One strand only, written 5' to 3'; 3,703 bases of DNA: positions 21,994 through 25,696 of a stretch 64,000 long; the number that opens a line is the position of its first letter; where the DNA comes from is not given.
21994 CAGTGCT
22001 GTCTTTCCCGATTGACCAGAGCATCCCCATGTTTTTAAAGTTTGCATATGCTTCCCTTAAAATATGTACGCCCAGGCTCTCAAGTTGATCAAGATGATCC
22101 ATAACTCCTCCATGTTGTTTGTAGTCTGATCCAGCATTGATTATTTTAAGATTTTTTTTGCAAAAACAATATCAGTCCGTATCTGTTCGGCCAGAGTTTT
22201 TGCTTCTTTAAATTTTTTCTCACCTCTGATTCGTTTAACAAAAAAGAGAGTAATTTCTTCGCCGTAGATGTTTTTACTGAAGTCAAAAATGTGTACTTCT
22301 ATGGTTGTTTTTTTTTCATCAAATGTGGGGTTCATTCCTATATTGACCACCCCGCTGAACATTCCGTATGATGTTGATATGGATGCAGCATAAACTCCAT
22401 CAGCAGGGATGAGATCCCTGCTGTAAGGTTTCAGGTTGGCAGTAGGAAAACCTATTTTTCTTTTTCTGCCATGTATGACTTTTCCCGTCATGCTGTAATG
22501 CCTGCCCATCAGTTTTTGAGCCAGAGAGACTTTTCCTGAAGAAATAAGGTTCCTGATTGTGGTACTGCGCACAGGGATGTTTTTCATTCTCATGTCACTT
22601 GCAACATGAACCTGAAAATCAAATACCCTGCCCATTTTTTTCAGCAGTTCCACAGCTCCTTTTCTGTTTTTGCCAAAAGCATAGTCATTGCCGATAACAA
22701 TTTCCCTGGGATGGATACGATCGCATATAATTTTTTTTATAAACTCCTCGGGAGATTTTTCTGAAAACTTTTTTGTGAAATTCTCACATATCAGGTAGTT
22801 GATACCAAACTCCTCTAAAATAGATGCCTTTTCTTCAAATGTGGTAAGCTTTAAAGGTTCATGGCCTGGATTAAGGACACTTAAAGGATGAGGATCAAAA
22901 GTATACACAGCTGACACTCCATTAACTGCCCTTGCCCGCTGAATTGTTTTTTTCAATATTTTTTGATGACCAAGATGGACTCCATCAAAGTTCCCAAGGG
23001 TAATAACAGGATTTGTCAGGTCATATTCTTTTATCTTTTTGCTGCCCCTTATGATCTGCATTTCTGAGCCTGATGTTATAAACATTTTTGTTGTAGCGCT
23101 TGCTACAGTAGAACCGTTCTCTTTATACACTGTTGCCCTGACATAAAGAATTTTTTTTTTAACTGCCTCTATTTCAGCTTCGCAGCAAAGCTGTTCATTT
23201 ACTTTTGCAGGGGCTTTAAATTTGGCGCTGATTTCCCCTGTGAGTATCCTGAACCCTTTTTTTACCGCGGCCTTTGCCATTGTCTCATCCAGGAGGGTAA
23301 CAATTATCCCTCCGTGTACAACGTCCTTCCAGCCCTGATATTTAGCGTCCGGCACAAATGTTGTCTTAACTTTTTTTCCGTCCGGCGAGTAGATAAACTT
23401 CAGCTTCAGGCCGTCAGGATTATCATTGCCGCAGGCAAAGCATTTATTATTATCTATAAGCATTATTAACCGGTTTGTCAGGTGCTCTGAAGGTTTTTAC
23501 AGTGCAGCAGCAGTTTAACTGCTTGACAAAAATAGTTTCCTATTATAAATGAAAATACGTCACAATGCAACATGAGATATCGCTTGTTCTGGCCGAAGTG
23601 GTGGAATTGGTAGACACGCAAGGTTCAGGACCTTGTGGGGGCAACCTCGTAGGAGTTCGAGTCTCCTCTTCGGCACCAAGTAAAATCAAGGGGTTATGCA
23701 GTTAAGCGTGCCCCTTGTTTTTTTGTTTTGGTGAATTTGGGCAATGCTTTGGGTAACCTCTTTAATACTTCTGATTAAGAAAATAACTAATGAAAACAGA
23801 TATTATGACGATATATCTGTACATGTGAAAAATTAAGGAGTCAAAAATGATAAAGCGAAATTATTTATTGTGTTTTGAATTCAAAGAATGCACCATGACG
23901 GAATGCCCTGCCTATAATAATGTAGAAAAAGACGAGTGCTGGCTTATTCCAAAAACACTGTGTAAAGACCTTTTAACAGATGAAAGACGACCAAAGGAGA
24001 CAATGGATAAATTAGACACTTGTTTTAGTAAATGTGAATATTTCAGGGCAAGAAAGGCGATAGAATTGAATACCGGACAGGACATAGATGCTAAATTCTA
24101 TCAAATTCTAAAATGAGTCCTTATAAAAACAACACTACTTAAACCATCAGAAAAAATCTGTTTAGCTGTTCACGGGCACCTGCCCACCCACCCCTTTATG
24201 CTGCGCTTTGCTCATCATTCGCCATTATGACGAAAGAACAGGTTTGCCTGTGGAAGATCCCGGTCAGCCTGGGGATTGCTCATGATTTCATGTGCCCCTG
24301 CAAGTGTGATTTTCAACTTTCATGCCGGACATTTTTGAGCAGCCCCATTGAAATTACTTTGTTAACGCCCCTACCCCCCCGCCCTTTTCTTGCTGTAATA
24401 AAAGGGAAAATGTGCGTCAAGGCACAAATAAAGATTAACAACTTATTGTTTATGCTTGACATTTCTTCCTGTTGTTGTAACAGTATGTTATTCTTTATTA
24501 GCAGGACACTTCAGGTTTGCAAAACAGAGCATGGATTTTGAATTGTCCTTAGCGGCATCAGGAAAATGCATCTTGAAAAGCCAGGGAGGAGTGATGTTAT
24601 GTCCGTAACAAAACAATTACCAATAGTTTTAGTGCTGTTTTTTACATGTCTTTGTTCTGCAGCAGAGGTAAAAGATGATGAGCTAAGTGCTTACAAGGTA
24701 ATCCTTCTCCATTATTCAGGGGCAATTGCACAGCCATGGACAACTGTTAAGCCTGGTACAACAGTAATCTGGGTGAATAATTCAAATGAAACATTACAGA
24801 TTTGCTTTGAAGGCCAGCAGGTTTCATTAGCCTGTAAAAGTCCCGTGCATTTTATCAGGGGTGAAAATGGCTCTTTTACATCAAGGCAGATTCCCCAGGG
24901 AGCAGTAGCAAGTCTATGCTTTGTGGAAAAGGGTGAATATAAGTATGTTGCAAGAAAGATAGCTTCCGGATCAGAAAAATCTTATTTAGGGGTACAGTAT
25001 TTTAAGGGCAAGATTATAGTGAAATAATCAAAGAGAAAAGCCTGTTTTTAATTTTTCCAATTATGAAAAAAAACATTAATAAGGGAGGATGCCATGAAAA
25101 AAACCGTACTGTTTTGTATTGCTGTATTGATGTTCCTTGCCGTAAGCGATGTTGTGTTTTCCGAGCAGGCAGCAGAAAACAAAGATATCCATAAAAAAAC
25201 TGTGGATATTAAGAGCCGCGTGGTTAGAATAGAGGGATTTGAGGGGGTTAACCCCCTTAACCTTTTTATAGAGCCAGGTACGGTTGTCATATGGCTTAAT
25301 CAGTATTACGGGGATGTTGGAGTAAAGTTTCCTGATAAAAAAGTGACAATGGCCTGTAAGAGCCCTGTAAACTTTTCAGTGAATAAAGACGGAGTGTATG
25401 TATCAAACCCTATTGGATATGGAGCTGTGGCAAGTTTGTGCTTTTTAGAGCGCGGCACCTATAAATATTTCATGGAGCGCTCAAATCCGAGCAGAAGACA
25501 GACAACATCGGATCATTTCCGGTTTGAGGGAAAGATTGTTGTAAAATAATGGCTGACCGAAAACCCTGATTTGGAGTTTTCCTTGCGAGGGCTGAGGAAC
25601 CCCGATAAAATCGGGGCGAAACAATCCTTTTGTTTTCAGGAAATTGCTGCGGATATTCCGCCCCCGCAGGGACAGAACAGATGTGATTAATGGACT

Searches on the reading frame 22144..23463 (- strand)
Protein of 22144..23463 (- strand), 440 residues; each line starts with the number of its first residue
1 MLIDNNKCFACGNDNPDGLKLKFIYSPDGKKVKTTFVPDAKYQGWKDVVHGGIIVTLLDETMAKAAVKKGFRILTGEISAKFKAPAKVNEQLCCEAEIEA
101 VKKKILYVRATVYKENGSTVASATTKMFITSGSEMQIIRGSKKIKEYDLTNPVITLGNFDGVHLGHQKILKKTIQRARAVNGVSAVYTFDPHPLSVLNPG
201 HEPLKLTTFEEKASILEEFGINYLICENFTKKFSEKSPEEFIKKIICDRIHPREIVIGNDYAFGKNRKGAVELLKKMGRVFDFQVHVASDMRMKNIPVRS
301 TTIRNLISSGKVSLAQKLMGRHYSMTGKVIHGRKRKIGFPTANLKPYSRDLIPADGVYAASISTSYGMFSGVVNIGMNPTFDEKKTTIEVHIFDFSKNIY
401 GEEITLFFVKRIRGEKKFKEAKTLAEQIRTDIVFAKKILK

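Call 72: search_protein_families(library=ncbifam, proteins=[window:22144-23463:-], max_evalue=0.01)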
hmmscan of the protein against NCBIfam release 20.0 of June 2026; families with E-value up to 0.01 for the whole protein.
window:22144-23463:- (440 aa): 15 families
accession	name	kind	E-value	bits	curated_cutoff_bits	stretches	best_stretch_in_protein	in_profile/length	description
NF004160.0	PRK05627.1-3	equivalog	1.3e-94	316.6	295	1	136-440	2-320/325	bifunctional riboflavin kinase/FAD synthetase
NF004162.0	PRK05627.1-5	equivalog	4.8e-91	305.3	241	1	151-439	14-299/304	bifunctional riboflavin kinase/FAD synthetase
NF004163.0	PRK05627.1-6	equivalog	7.8e-84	281.5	315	1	135-439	1-307/313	bifunctional riboflavin kinase/FAD synthetase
NF004159.0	PRK05627.1-2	equivalog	5.8e-77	258.9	306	1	135-439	2-307/326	bifunctional riboflavin kinase/FAD synthetase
TIGR00083.1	ribF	equivalog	6.3e-77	258.8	184.35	1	154-439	2-289/290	riboflavin biosynthesis protein RibF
NF004161.0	PRK05627.1-4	equivalog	1.4e-73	247.7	461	1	142-437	10-309/324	bifunctional riboflavin kinase/FAD synthetase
NF004158.0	PRK05627.1-1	equivalog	5.1e-68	229.7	396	1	135-436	3-301/304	bifunctional riboflavin kinase/FAD synthetase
NF045965.1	RibF_rel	equivalog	7.1e-30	104.4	200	1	148-427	10-270/279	FAD synthase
NF005518.0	PRK07143.1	equivalog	1.7e-27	96.6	232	1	148-437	13-272/281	hypothetical protein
TIGR02286.1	PaaD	equivalog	5.2e-07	29.8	118.9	1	37-124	22-108/114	hydroxyphenylacetyl-CoA thioesterase PaaI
TIGR00369.1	unchar_dom_1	domain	5.5e-07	29.7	36.6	1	34-127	20-115/117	hotdog fold thioesterase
TIGR00125.1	cyt_tran_rel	domain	3e-05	24.1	27.7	1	153-175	2-24/65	adenylyltransferase/cytidyltransferase family protein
NF003359.0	PRK04424.1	equivalog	0.002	17.7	183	1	60-130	116-184/190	transcription factor FapR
TIGR02199.1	rfaE_dom_II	equivalog_domain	0.0037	17.1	181.5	1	153-265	14-110/144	D-glycero-beta-D-manno-heptose 1-phosphate adenylyltransferase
NF040624.1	HadA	equivalog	0.006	16.8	180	0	71-135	75-143/144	(3R)-hydroxyacyl-ACP dehydratase subunit HadA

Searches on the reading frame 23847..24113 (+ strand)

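Call 22: search_protein_families(library=pfam, proteins=[window:23847-24113:+], max_evalue=0.01)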
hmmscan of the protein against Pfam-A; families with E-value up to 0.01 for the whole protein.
window:23847-24113:+ (89 aa): 0 families

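Call 72: search_protein_families(library=ncbifam, proteins=[window:23847-24113:+], max_evalue=0.01)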
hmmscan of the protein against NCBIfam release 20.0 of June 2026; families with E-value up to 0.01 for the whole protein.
window:23847-24113:+ (89 aa): 1 family
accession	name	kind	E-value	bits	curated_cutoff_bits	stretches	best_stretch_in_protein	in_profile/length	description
NF045718.1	two_CW_domain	domain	0.0045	17.3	35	0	9-68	3-76/80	two-CW domain-containing protein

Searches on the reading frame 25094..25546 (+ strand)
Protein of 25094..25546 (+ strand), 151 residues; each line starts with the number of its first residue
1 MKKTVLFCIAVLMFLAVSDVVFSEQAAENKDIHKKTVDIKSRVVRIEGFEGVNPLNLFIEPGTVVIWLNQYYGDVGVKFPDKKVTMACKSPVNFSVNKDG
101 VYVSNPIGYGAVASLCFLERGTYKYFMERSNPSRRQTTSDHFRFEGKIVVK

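Call 22: search_protein_families(library=pfam, proteins=[window:25094-25546:+], max_evalue=0.01)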
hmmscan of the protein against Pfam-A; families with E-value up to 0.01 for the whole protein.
window:25094-25546:+ (151 aa): 0 families

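Call 72: search_protein_families(library=ncbifam, proteins=[window:25094-25546:+], max_evalue=0.01)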
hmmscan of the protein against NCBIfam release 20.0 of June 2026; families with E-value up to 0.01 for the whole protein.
window:25094-25546:+ (151 aa): 0 families

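Call 73: search_solved_structures(query=window:25094-25546:+, max_evalue=10)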
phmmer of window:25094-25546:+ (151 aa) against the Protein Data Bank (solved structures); distinct sequences matched with E-value up to 10: 8.
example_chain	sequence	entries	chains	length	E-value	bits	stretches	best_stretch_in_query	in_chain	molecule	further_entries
3cvb_A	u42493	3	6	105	0.06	16.4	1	51-126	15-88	Plastocyanin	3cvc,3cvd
2w88_A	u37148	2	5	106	0.063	16.4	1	50-126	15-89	PLASTOCYANIN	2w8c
1baw_A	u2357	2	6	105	0.063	16.4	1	51-126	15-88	PLASTOCYANIN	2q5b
3lup_A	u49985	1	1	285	0.52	13.4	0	36-63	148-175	DegV family protein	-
5fc9_A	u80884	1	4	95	0.76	12.9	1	50-124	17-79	Blue (Type 1) copper domain protein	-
6s7o_F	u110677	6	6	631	0.79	12.8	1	19-87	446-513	Dolichyl-diphosphooligosaccharide--protein glycosyltransferase subunit 2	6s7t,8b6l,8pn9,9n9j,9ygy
3bqv_A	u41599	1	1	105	0.84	12.7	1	51-126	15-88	Plastocyanin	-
4r0o_A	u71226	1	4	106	1.1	12.3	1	50-126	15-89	Plastocyanin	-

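Call 82: list_cluster_members(proteins=[P0001, window:25094-25546:+, window:30677-31138:+, window:24566-25024:+])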
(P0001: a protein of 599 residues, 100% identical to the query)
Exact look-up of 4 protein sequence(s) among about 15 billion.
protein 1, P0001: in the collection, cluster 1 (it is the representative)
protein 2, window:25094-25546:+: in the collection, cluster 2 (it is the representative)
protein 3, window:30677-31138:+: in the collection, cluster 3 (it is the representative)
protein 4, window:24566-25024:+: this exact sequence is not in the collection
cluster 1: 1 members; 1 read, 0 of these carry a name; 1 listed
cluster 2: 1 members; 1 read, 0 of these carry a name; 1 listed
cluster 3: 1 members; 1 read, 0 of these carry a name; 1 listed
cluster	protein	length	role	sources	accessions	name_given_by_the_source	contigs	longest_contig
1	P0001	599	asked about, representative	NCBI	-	-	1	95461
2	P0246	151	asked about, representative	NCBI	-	-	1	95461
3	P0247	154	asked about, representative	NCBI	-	-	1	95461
